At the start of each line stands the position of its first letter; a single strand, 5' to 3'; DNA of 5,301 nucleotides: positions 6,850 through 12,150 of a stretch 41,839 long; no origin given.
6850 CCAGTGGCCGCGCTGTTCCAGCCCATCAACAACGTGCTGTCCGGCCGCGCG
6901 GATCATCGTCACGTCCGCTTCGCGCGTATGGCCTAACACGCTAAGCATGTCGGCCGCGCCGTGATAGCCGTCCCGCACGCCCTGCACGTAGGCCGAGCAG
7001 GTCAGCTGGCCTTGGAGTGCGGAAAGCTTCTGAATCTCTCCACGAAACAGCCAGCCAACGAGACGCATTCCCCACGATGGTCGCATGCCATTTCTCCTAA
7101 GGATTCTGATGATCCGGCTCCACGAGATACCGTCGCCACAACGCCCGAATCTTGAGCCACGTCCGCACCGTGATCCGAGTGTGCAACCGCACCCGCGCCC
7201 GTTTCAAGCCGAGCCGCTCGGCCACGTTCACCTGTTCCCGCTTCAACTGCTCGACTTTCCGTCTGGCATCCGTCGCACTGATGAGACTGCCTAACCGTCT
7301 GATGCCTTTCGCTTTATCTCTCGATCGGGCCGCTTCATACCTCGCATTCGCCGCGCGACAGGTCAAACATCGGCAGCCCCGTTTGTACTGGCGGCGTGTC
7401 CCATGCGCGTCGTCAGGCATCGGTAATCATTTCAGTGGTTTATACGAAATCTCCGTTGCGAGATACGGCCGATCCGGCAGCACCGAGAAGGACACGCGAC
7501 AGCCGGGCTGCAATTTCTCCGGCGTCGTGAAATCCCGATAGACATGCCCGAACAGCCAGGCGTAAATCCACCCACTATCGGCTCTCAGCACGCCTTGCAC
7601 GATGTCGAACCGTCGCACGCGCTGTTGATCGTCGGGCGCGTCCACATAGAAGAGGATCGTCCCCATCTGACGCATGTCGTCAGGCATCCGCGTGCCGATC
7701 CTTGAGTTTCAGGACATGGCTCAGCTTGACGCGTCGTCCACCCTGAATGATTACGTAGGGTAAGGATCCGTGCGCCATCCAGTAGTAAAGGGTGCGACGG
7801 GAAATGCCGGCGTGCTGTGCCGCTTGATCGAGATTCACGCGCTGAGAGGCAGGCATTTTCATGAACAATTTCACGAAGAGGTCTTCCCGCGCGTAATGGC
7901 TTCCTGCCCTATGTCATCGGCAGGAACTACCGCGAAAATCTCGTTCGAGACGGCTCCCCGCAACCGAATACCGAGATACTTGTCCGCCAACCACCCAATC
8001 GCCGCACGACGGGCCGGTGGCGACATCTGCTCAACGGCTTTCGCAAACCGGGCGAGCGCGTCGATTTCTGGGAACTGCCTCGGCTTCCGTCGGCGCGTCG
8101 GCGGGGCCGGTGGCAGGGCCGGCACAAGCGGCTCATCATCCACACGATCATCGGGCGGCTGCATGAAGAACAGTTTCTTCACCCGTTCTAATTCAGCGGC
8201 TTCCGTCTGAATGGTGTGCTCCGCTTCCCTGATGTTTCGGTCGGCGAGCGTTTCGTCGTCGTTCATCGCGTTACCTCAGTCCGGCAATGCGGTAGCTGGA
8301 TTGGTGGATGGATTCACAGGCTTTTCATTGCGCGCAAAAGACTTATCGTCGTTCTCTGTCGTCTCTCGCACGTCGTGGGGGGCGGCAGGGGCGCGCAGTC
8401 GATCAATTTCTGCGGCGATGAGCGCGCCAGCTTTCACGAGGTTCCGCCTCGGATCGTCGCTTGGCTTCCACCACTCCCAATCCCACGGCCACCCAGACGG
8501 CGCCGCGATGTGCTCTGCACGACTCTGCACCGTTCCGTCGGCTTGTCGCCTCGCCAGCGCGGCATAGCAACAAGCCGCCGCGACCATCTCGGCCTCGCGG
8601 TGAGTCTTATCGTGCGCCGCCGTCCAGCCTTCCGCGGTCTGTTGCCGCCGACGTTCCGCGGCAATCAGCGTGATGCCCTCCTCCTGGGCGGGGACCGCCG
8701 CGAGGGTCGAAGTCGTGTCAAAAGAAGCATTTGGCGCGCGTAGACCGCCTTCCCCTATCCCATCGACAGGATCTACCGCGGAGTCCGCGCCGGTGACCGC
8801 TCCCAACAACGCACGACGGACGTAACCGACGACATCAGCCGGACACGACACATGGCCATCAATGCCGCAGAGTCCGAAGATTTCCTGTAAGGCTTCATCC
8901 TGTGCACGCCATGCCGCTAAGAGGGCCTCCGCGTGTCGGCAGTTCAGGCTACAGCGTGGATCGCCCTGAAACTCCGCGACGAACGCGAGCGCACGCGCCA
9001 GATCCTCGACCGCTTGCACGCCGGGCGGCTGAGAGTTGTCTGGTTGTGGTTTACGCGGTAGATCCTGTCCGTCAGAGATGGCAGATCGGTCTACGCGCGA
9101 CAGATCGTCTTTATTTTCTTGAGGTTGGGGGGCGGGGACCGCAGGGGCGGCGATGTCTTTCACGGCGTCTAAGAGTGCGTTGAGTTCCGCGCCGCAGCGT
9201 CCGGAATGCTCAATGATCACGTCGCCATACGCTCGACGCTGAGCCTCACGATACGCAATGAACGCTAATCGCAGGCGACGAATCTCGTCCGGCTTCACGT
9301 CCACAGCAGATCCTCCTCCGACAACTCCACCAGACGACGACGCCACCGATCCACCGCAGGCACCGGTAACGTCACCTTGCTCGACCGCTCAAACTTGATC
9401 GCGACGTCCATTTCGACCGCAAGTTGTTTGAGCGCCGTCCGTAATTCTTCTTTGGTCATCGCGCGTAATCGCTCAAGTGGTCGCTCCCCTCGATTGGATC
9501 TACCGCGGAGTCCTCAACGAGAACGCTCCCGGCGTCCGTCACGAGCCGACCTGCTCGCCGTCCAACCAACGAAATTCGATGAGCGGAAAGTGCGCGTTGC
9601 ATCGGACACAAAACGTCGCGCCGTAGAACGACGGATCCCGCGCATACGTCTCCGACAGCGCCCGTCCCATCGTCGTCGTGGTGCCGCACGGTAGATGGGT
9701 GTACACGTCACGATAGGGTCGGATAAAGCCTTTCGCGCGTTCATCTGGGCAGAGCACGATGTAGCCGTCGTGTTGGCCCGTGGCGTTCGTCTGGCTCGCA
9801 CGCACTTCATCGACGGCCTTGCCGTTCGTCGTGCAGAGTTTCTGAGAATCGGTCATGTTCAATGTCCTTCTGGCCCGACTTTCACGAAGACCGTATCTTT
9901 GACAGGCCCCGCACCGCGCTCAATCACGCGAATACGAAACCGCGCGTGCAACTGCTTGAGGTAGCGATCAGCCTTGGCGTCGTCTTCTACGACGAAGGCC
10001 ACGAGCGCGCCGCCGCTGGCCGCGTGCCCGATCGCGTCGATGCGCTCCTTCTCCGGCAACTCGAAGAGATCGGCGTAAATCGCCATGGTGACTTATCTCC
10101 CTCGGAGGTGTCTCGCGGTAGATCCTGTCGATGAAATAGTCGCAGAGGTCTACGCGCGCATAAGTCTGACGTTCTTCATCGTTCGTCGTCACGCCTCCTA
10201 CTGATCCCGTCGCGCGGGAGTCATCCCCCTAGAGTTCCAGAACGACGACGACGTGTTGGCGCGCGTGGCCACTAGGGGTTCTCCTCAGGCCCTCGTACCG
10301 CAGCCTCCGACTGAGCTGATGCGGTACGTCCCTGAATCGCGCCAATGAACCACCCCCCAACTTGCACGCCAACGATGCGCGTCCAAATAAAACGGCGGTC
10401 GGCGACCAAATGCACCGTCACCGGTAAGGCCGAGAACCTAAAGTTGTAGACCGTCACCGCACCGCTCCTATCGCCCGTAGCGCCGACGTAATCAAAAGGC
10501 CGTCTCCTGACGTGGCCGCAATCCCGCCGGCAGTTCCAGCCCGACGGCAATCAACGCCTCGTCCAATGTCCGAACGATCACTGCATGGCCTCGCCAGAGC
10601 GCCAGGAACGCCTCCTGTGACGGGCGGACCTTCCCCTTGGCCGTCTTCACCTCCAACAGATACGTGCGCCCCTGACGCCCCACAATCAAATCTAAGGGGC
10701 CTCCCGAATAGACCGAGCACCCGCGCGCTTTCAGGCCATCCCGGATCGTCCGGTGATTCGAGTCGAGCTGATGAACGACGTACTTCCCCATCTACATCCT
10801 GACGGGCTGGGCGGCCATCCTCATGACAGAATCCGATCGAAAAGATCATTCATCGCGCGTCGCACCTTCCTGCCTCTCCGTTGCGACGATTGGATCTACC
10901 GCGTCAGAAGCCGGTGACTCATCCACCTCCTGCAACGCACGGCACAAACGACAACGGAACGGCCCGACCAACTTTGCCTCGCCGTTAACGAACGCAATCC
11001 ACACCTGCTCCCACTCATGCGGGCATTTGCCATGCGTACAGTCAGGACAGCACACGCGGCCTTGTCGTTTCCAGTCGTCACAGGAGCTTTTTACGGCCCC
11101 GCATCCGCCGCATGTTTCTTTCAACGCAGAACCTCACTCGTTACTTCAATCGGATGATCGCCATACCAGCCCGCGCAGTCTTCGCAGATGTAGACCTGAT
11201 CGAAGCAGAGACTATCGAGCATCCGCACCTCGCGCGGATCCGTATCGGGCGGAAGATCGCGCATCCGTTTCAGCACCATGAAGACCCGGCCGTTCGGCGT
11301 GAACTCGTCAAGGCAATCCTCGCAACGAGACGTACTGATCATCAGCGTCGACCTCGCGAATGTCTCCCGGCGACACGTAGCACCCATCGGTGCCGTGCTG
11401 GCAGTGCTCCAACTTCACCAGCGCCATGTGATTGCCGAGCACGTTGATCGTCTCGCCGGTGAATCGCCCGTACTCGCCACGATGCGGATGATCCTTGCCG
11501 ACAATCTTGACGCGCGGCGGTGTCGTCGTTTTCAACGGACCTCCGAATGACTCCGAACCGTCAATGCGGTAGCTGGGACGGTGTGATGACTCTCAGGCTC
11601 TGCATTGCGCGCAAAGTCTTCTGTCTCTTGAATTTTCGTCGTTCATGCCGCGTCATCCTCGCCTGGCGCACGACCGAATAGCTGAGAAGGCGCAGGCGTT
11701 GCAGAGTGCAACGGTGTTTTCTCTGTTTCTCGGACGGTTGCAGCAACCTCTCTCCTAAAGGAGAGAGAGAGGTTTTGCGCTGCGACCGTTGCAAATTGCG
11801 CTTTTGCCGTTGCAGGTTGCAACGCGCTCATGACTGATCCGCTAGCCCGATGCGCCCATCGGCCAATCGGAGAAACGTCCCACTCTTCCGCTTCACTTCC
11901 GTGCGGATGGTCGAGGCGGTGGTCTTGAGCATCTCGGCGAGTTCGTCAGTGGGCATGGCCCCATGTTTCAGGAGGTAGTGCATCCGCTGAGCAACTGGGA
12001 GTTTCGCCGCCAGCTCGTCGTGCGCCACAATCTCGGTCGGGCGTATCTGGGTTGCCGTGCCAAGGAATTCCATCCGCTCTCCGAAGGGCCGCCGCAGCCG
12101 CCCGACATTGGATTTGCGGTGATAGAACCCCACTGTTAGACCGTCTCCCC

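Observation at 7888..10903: Family of ~46-bp palindromic repeat elements at gene junctions of the early region, in both orientations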

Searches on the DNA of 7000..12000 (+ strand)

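Call 10: search_dna_similar(query=window:7000-12000:+, collection=phages, mode=distant, max_rows=15)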
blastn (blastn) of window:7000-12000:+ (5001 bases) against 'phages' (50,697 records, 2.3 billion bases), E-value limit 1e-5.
Records with a match: 3; places in all: 3; records where one place covers at least 80% of the query: 0.
Best place of each record, by identity: 60-80% 3.
By first word of the organism name: Synechococcus 2; Burkholderia 1.
By host as written in the record: Synechococcus sp. PCC 7002 1; Synechococcus sp. 1; Burkholderia pseudomallei BP82 1.
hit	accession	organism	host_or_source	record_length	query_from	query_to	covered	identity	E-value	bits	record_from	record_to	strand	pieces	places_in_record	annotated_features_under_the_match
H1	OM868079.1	Synechococcus phage Yong-M4-211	Synechococcus sp. PCC 7002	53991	2585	2690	2%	75.5%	3e-10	75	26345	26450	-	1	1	hypothetical protein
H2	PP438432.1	Synechococcus phage Ssp-JY42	Synechococcus sp.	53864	2585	2690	2%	75.5%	3e-10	75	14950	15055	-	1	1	hypothetical protein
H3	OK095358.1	Burkholderia phage phiBt-TXDOH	Burkholderia pseudomallei BP82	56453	1398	1503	2%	74.8%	2e-6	64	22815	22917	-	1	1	hypothetical protein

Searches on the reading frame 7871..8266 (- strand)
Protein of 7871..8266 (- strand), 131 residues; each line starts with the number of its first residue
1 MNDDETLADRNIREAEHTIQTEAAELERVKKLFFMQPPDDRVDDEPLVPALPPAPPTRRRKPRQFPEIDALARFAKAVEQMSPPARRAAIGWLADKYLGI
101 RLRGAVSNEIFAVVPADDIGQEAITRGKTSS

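Call 11: search_protein_families(library=pfam, proteins=[window:7871-8266:-], max_evalue=0.01)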
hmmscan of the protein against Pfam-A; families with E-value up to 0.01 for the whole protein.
window:7871-8266:- (131 aa): 0 families

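Call 19: search_protein_families(library=phrogs, proteins=[window:7871-8266:-], max_evalue=0.001)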
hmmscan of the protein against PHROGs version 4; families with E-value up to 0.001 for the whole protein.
window:7871-8266:- (131 aa): 0 families

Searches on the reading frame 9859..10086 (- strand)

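Call 11: search_protein_families(library=pfam, proteins=[window:9859-10086:-], max_evalue=0.01)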
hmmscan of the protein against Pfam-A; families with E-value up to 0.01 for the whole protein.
window:9859-10086:- (75 aa): 1 family
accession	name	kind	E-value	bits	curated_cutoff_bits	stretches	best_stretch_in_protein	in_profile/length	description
PF06470.18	SMC_hinge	-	0.0061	17.4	22.5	1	5-51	9-55/116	SMC proteins Flexible Hinge Domain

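Call 19: search_protein_families(library=phrogs, proteins=[window:9859-10086:-], max_evalue=0.001)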
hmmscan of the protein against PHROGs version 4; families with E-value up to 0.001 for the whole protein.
window:9859-10086:- (75 aa): 0 families

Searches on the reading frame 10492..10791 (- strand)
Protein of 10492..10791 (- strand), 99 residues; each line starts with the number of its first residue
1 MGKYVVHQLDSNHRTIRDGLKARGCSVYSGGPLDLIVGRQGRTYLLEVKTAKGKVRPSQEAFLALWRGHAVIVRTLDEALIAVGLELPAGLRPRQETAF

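Call 11: search_protein_families(library=pfam, proteins=[window:10492-10791:-], max_evalue=0.01)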
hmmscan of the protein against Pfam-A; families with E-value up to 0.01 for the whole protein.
window:10492-10791:- (99 aa): 1 family
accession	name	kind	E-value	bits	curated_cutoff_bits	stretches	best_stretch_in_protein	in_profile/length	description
PF08774.17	VRR_NUC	-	0.0072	16.8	23.8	1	38-73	72-109/116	VRR-NUC domain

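Call 19: search_protein_families(library=phrogs, proteins=[window:10492-10791:-], max_evalue=0.001)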
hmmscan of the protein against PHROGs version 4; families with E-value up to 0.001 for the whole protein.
window:10492-10791:- (99 aa): 2 families
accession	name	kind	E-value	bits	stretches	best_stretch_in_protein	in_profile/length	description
phrog_93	-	DNA, RNA and nucleotide metabolism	1.8e-09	37.8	1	16-77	361-429/613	endonuclease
phrog_5702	-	DNA, RNA and nucleotide metabolism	2.4e-05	25.3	1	34-81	9-61/70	Holliday junction resolvase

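Call 22: find_encoding_contigs(protein=window:10492-10791:-, flank=10000, max_places=4)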
Protein window:10492-10791:- (99 aa): 1 contig read that carries it; 1 place shown.
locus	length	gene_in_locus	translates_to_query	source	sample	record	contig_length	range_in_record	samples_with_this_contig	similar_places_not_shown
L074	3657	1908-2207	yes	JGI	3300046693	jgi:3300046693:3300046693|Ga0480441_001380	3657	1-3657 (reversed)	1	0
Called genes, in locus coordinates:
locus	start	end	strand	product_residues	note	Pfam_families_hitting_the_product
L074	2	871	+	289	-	PF13481:AAA_25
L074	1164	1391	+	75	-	-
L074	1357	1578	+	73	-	-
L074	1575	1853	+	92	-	-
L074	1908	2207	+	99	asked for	-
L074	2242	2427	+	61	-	-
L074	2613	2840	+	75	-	-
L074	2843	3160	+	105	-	-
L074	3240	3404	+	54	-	-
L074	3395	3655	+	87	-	?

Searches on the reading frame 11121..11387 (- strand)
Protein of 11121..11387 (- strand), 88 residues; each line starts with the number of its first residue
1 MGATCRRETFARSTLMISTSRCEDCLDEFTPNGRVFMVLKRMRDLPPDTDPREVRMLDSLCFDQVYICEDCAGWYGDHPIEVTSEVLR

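Call 11: search_protein_families(library=pfam, proteins=[window:11121-11387:-], max_evalue=0.01)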
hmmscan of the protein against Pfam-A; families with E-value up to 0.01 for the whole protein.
window:11121-11387:- (88 aa): 1 family
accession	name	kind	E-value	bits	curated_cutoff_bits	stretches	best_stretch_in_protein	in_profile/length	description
PF08274.17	Zn_Ribbon_YjdM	-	0.0055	17.1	30.8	0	63-72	17-26/30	PhnA Zinc-Ribbon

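Call 19: search_protein_families(library=phrogs, proteins=[window:11121-11387:-], max_evalue=0.001)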
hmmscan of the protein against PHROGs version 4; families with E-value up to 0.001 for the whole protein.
window:11121-11387:- (88 aa): 0 families
